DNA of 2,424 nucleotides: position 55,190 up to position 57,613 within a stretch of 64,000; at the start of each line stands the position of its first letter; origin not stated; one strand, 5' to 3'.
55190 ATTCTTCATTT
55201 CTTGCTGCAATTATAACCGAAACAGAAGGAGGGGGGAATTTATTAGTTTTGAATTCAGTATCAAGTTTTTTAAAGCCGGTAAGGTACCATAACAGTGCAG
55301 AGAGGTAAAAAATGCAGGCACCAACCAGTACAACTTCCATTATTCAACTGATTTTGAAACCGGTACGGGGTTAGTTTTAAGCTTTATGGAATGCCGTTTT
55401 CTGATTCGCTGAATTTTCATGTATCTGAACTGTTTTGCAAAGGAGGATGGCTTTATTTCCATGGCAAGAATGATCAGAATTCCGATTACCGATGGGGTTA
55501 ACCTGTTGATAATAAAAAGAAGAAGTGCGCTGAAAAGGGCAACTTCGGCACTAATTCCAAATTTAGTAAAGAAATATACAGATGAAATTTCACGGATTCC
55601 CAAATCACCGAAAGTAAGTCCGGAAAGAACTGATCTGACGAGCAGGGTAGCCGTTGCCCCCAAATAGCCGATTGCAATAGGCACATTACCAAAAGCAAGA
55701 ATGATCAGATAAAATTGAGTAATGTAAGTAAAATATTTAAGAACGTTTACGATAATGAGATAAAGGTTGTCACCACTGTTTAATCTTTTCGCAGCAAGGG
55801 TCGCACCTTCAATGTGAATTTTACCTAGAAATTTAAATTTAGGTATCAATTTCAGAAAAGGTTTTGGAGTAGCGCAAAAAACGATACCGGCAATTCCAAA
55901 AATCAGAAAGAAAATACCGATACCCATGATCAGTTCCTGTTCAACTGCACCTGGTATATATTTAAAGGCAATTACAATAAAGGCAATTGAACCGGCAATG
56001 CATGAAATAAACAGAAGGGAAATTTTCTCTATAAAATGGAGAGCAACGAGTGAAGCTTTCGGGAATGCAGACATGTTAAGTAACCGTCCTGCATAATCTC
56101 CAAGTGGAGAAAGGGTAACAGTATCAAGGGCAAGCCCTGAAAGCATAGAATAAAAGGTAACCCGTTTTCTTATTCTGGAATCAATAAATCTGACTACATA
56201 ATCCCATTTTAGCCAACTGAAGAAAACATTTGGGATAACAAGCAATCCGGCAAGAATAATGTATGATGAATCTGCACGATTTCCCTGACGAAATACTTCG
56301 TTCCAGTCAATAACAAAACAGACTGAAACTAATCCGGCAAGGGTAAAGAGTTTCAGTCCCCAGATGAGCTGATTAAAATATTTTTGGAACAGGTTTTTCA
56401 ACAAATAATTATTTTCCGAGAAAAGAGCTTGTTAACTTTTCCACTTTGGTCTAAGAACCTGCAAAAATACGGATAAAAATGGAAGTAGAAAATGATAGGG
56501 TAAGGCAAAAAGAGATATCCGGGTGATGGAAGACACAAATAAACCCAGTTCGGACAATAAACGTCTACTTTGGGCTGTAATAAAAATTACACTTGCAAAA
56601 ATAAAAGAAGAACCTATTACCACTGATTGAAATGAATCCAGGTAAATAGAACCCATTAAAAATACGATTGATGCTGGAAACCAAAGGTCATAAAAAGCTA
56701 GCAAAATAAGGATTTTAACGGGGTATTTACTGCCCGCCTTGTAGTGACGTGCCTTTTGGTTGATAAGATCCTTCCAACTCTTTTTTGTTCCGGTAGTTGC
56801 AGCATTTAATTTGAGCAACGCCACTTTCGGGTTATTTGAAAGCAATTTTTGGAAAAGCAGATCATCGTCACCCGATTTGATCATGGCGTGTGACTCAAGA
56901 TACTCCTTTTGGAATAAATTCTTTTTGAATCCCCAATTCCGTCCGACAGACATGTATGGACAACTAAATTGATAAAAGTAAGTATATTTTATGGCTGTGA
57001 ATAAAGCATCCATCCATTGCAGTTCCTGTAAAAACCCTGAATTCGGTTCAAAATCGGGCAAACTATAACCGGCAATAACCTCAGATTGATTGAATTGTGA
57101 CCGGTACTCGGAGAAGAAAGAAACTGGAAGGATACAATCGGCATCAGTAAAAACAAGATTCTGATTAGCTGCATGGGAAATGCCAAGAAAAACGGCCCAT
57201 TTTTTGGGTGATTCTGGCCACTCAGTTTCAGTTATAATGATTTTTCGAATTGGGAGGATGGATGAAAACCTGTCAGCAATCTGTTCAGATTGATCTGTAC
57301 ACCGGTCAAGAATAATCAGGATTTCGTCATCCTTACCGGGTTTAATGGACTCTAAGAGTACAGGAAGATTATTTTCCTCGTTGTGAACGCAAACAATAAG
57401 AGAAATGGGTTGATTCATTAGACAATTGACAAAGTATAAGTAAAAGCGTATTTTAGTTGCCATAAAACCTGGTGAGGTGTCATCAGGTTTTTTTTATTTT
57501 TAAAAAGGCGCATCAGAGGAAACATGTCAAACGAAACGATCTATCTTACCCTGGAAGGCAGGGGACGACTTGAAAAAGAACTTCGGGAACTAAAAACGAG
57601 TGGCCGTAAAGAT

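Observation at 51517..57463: Six-gene operon for an apparently undescribed membrane amino-glycolipid or lipo-oligosaccharide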

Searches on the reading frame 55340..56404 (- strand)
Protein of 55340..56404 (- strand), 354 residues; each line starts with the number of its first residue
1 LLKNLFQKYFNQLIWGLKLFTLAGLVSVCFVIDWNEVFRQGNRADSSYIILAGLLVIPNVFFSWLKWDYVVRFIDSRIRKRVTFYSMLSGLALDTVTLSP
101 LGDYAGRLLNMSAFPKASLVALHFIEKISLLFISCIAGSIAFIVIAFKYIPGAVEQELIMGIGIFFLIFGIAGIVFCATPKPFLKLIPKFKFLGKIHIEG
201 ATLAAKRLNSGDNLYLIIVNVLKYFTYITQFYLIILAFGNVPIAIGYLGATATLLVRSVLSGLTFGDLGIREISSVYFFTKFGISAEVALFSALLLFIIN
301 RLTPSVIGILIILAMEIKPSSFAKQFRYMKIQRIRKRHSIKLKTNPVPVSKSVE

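Call 3: search_protein_families(library=pfam, proteins=[window:55340-56404:-], max_evalue=0.01)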
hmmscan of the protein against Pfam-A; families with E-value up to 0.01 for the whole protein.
window:55340-56404:- (354 aa): 1 family
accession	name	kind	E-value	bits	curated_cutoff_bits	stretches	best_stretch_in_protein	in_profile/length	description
PF03706.18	LPG_synthase_TM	-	1.2e-11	45.1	33.4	1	22-308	8-302/302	Lysylphosphatidylglycerol synthase TM region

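Call 4: search_protein_families(library=ncbifam, proteins=[window:55340-56404:-], max_evalue=0.01)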
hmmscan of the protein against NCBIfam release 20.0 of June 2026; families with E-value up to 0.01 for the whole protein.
window:55340-56404:- (354 aa): 1 family
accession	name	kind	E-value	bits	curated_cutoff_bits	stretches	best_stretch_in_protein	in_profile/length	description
TIGR00374.1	TIGR00374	subfamily_domain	1.2e-11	44.6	43.2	2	214-318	213-316/323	flippase-like domain-containing protein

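Call 34: find_related_loci(query=A2, collection=metagenome_contigs, flank=8000)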
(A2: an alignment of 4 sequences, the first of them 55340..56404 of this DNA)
Query A2 (354 aa) in metagenome_contigs; peptide patterns used: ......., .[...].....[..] (x = any residue, [..] = any of these).
600 stretches matched a pattern, but none encodes a relative of the query by tblastn (E <= 1e-3).

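Call 37: find_homologous_proteins(query=A2, max_evalue=1e-8)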
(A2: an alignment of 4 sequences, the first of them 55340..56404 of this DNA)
Query A2 (4 sequences) (354 aa, profile of the alignment): 7 proteins with E <= 1e-8 among 8000 candidates.
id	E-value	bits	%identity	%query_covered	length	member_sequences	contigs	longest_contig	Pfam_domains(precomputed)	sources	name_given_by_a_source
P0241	1.1e-194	665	86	100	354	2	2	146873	PF03706.19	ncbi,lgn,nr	ncbi:MAG: flippase-like domain-containing protein [Bacteroidetes bacterium]|nr:flippase-like domain-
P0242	9.0e-191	652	93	100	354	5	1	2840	PF03706.19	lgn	-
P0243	6.6e-188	642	90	100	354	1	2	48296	PF03706.19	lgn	-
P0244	6.2e-185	633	64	95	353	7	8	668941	PF03706.19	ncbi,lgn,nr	ncbi:MAG: flippase-like domain-containing protein [Bacteroidetes bacterium]|nr:flippase-like domain-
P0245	3.5e-173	594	49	95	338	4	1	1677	PF03706.19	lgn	-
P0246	6.1e-99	350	44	91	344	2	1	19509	PF03706.19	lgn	-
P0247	8.1e-10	57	27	77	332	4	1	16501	PF03706.19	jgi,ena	-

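Call 38: find_encoding_contigs(protein=P0246, flank=10000, max_places=1)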
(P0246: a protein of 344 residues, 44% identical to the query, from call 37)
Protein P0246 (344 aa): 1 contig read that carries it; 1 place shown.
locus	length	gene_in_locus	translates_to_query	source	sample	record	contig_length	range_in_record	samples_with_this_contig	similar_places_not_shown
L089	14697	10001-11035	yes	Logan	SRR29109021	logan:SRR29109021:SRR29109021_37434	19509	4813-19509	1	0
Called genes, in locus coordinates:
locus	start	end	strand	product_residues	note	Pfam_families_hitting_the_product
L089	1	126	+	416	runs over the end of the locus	PF08486:SpoIID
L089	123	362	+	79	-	-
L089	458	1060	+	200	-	PF02545:Maf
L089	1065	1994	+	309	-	PF01745:IPT, PF01715:IPPT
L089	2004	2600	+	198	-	PF07670:Gate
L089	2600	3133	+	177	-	PF07670:Gate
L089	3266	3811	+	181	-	PF00849:PseudoU_synth_2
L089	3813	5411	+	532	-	PF10079:Rossmann-like_BshC, PF24850:CC_BshC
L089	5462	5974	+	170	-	-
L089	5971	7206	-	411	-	PF13224:DUF4032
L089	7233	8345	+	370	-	PF26549:Tricorn_N (faint)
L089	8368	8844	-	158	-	PF03449:GreA_GreB_N, PF01272:GreA_GreB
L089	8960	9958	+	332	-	PF00535:Glycos_transf_2, PF13641:Glyco_tranf_2_3 (weak)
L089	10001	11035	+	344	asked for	PF03706:LPG_synthase_TM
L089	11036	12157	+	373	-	PF00535:Glycos_transf_2, PF13641:Glyco_tranf_2_3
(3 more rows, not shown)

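Call 39: find_encoding_contigs(protein=P0247, flank=10000, max_places=1)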
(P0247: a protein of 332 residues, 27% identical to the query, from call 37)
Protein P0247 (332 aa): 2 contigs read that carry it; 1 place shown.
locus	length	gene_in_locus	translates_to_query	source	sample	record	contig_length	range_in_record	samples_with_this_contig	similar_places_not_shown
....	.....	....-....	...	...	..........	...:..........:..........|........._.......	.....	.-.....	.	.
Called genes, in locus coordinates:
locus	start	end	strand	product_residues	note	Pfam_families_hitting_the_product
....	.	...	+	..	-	?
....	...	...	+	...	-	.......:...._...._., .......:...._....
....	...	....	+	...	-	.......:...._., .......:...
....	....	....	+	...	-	-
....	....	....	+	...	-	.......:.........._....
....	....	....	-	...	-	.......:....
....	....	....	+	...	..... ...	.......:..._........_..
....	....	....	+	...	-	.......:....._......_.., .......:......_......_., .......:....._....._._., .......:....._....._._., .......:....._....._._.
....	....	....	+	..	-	-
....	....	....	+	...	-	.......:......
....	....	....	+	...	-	-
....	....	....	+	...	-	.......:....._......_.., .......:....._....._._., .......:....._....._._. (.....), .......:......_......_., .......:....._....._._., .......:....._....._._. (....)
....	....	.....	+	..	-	-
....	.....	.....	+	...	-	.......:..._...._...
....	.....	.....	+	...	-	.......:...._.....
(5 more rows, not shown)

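Call 68: search_solved_structures(query=A2, max_evalue=1)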
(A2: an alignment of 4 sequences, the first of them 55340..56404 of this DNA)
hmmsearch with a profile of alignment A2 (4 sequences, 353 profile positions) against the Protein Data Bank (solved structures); distinct sequences matched with E-value up to 1: 0.

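Call 98: search_protein_families(library=padloc, proteins=[window:55340-56404:-], max_evalue=0.001)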
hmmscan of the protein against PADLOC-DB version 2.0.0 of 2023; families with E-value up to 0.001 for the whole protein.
window:55340-56404:- (354 aa): 0 families

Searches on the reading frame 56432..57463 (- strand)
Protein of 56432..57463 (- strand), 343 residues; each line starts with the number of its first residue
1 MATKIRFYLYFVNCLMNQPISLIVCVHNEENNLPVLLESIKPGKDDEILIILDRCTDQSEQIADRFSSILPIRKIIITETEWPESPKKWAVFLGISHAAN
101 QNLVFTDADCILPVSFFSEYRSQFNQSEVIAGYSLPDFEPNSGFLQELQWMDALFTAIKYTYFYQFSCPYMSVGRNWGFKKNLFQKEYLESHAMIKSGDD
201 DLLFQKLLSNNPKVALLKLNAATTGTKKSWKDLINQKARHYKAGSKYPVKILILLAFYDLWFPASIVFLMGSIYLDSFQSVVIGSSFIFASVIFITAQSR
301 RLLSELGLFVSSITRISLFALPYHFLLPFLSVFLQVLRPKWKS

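Call 3: search_protein_families(library=pfam, proteins=[window:56432-57463:-], max_evalue=0.01)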
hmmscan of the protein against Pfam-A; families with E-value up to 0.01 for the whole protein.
window:56432-57463:- (343 aa): 2 families
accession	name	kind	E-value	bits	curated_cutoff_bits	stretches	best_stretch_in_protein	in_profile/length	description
PF00535.33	Glycos_transf_2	-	3e-13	50.5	23.3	1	21-181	1-161/168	Glycosyl transferase family 2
PF13641.12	Glyco_tranf_2_3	-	3.4e-06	27.7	27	1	19-242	2-229/230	Glycosyltransferase like family 2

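Call 4: search_protein_families(library=ncbifam, proteins=[window:56432-57463:-], max_evalue=0.01)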
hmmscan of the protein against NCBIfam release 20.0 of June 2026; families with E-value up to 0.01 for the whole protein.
window:56432-57463:- (343 aa): 2 families
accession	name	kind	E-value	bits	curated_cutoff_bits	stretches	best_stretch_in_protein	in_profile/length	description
TIGR04283.1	glyco_like_mftF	equivalog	9.8e-08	31.8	182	1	20-151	1-124/221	TIGR04283 family arsenosugar biosynthesis glycosyltransferase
NF007482.0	PRK10073.1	equivalog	7.8e-06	25.1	423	1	19-112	7-98/334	glycosyltransferase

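Call 98: search_protein_families(library=padloc, proteins=[window:56432-57418:-], max_evalue=0.001)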
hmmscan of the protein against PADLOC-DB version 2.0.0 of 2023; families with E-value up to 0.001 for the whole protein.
window:56432-57418:- (328 aa): 0 families
